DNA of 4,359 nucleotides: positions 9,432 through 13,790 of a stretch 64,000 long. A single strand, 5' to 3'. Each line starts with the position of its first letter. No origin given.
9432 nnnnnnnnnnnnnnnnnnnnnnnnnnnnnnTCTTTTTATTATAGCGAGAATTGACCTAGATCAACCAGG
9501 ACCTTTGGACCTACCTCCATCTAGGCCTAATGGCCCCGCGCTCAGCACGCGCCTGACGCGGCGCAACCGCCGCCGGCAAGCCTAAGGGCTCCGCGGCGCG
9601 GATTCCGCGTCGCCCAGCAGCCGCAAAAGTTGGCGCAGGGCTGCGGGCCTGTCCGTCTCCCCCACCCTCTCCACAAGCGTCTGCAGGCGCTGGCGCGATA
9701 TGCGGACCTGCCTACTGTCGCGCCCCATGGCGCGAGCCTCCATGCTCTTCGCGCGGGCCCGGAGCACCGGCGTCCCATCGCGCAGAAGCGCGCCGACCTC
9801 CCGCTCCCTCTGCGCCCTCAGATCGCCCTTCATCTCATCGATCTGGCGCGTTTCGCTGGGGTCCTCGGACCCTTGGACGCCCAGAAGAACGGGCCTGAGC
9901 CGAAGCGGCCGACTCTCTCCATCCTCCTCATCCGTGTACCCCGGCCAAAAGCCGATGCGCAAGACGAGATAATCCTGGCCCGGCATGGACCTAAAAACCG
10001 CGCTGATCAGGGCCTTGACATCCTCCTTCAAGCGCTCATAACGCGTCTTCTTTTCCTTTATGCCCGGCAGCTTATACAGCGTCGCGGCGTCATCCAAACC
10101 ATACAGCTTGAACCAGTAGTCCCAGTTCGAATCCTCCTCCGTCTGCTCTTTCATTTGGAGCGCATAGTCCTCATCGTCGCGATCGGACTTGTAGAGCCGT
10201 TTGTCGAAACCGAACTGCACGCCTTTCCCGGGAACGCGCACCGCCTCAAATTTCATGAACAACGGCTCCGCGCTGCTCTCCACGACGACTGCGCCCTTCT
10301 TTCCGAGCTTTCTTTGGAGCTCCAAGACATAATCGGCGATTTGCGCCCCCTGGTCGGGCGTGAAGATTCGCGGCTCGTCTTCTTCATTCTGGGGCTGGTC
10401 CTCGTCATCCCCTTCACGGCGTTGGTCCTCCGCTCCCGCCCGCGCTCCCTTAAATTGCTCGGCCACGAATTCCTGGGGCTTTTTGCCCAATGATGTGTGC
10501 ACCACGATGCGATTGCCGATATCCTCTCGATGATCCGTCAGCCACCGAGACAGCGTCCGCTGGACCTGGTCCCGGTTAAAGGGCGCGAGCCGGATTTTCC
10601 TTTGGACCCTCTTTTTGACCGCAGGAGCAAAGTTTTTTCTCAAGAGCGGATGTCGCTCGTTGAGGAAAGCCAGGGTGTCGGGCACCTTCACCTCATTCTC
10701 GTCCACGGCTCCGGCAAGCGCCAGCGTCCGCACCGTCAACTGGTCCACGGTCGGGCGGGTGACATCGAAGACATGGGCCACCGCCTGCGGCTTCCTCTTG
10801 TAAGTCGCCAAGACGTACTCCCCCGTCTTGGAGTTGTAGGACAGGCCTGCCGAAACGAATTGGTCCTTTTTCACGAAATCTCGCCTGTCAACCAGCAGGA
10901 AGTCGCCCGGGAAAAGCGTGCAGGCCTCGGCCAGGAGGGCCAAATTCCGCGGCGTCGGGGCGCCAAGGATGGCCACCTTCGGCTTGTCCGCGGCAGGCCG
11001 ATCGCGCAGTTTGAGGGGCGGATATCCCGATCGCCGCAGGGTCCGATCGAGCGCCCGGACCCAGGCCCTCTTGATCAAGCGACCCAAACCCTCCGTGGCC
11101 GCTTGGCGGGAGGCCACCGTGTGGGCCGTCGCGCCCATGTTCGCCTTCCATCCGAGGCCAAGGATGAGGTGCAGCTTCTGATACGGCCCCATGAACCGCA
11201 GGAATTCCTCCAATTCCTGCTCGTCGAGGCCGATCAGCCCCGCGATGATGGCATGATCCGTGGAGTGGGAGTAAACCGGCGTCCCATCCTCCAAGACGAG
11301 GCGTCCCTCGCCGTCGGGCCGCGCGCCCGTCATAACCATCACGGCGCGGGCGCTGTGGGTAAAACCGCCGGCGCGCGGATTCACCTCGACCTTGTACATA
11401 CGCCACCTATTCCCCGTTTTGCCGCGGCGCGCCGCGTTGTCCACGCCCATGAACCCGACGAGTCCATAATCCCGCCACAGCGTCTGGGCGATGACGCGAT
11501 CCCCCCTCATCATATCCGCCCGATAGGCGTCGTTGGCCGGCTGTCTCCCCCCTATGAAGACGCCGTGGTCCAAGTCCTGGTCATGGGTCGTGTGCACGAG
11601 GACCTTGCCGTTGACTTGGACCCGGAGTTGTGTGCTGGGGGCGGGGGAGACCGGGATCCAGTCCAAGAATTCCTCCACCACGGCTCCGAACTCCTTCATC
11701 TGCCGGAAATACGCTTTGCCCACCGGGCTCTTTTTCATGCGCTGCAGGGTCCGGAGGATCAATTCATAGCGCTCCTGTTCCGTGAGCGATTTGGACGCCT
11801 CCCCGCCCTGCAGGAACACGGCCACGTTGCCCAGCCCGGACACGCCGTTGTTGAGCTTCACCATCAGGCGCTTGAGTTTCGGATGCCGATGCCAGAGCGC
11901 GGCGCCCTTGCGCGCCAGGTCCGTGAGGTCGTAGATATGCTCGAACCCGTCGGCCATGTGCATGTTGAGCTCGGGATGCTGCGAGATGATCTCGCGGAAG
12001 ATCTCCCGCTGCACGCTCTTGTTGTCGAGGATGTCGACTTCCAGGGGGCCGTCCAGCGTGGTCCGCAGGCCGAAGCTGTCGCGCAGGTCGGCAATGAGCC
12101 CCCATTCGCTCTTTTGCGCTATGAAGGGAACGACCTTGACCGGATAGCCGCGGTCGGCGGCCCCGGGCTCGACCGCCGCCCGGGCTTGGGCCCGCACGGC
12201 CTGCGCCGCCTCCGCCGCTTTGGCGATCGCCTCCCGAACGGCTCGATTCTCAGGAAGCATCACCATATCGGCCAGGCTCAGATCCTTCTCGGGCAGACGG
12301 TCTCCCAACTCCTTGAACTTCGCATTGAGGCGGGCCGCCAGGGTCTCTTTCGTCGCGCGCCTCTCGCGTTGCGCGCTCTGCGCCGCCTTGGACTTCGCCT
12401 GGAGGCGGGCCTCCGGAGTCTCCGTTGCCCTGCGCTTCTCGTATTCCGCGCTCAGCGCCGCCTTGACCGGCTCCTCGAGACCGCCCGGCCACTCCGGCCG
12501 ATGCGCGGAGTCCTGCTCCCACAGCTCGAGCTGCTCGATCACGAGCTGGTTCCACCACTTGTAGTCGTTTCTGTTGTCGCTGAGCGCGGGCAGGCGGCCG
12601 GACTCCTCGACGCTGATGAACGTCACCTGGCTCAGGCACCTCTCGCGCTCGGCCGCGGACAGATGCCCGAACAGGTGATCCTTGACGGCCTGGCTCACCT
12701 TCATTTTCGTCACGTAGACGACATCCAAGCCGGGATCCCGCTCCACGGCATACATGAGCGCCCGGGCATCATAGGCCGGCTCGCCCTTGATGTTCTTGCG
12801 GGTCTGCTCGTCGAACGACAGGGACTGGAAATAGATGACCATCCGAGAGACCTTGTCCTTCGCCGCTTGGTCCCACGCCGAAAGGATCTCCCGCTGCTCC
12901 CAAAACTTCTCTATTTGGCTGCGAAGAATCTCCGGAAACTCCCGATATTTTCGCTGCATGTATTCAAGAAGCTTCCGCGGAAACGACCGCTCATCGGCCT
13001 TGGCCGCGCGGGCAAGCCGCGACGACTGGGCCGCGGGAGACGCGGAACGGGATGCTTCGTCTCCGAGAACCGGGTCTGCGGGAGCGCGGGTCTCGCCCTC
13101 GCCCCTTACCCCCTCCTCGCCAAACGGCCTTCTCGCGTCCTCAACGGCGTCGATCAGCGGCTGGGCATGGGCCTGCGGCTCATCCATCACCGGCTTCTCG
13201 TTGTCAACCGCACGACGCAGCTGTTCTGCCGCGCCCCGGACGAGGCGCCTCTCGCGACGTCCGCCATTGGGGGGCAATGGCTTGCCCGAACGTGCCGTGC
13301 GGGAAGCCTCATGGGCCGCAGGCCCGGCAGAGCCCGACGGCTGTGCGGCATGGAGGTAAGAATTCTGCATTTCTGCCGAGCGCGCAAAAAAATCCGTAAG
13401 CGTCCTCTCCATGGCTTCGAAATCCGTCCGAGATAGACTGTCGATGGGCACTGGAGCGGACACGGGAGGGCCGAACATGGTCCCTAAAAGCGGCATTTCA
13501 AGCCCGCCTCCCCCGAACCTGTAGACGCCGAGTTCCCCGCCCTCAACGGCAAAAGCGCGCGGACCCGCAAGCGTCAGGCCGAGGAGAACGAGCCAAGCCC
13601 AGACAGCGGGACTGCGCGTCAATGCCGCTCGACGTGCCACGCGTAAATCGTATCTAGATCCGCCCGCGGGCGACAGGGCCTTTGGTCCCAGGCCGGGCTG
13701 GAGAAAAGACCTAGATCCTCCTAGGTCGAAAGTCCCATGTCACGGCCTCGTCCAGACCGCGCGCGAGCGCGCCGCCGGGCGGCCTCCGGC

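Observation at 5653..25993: Seven-gene co-directional cluster built around five giant, export-signal-bearing ATP-grasp-family proteins: a candidate undescribed peptide or polyamino-acid ligation and export system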

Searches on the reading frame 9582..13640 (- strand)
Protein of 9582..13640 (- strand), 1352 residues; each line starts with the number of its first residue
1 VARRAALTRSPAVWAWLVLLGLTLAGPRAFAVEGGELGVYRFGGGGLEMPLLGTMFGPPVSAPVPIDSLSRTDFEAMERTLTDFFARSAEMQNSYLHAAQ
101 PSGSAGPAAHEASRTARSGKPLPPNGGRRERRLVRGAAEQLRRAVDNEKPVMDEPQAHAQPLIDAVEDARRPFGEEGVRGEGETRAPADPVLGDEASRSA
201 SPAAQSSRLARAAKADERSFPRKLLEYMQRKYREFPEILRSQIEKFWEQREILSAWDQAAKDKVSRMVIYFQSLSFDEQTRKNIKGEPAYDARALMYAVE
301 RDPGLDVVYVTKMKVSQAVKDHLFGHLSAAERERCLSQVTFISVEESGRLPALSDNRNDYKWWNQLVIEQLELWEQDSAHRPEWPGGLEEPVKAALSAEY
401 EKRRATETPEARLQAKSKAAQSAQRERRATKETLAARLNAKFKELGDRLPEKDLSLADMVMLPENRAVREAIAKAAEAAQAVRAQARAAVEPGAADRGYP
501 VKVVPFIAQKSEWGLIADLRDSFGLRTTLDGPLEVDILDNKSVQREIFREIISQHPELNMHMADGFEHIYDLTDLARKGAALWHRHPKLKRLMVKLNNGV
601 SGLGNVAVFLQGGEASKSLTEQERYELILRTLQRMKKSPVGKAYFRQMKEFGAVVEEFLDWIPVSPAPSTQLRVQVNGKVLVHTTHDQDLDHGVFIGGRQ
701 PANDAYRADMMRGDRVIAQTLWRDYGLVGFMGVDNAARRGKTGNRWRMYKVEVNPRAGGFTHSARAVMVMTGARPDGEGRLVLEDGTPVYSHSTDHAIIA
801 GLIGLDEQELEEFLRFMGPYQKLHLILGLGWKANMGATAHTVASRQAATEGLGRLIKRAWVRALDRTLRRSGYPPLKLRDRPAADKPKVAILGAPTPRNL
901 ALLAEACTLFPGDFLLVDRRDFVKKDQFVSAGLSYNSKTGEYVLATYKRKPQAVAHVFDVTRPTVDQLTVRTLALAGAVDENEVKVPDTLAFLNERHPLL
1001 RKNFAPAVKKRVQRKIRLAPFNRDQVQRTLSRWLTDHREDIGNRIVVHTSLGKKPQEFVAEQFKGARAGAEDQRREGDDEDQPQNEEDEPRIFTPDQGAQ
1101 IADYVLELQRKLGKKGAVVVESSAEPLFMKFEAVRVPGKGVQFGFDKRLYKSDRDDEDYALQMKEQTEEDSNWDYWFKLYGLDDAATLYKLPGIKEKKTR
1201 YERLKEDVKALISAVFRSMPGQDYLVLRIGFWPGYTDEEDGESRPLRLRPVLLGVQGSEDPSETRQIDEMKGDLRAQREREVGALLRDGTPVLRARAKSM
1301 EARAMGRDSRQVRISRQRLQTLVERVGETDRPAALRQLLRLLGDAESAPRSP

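Call 3: search_protein_families(library=pfam, proteins=[window:9582-13640:-], max_evalue=0.01)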
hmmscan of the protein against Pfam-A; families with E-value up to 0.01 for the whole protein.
window:9582-13640:- (1352 aa): 0 families

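Call 4: search_protein_families(library=ncbifam, proteins=[window:9582-13640:-], max_evalue=0.01)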
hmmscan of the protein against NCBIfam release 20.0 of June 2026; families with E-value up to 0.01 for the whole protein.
window:9582-13640:- (1352 aa): 1 family
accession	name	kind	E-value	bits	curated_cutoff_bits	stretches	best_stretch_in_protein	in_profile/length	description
NF042917.1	PAGG_GluLig_BesA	equivalog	3.1e-14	52.6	750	1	643-791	243-383/432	L-propargylglycine--L-glutamate ligase BesA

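Call 85: search_protein_families(library=padloc, proteins=[window:9582-13640:-], max_evalue=0.001)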
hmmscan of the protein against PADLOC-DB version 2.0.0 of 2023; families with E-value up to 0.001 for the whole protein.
window:9582-13640:- (1352 aa): 0 families

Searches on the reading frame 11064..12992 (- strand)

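Call 21: search_protein_families(library=pfam, proteins=[window:11064-12992:-], max_evalue=1)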
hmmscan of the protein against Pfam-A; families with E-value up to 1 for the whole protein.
seq(643 aa): 1 family
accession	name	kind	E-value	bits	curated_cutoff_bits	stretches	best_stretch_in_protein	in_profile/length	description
PF08365.16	IGF2_C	-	0.38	11.3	27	0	13-44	13-42/55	Insulin-like growth factor II E-peptide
